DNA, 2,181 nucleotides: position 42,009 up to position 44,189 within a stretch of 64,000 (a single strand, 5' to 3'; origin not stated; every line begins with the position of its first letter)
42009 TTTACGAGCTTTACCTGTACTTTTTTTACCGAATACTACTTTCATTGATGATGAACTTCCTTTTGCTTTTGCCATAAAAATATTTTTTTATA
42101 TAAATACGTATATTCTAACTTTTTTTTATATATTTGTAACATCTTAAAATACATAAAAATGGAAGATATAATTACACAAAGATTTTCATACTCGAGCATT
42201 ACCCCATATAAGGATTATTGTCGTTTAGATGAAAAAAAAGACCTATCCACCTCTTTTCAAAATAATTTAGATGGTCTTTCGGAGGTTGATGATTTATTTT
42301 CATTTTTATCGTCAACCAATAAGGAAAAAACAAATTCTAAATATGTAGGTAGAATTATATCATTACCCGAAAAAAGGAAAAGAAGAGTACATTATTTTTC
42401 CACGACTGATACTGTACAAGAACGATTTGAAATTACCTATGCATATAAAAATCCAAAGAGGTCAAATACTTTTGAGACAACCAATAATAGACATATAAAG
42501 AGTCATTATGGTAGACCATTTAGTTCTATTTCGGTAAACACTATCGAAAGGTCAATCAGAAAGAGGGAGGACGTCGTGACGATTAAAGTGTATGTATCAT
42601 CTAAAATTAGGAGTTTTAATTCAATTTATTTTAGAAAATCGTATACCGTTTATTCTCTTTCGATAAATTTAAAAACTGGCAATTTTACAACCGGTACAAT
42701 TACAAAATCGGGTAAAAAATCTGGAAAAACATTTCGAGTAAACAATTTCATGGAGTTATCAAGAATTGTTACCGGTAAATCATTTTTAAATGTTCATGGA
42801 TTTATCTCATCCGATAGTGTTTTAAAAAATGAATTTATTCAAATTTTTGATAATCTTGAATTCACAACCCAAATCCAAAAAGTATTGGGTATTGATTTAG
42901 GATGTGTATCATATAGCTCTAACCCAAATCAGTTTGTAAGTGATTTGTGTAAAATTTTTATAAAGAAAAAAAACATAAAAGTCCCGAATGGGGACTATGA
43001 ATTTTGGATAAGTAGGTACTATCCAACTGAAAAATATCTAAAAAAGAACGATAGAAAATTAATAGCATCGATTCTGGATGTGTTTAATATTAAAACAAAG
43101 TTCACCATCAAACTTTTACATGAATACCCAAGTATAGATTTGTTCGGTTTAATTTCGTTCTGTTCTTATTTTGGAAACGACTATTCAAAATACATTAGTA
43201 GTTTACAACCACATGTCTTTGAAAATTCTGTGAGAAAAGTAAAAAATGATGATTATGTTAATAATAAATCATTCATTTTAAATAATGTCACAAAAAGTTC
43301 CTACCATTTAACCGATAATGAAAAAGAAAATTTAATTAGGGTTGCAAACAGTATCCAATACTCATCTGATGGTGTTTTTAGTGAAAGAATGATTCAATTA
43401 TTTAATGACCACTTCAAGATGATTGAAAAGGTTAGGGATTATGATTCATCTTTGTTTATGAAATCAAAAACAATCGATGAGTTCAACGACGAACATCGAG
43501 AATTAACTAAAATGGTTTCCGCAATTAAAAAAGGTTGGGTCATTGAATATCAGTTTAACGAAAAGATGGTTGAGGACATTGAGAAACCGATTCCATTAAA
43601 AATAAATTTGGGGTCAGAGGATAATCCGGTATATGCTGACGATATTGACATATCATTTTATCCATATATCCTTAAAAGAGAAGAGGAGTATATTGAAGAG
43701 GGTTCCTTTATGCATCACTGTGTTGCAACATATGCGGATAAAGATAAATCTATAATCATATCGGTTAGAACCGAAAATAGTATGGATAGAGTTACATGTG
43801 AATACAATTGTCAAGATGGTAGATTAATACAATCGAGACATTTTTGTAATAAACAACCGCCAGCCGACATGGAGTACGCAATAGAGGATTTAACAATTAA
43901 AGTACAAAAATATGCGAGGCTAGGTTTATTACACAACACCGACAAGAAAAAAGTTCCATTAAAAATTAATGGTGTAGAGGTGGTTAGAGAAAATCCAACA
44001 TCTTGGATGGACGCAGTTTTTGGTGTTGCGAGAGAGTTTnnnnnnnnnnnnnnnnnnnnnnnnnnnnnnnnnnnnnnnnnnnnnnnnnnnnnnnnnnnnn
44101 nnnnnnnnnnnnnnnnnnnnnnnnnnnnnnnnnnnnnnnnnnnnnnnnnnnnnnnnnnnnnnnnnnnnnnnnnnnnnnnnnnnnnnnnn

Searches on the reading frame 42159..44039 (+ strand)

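Call 93: search_protein_families(library=phrogs, proteins=[window:42159-44039:+], max_evalue=0.00001)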
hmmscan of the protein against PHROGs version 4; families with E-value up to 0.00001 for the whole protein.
window:42159-44039:+ (627 aa): 1 family
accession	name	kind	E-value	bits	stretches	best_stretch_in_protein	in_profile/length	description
phrog_8470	-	unknown function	4.5e-06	26.8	1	506-576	470-545/567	-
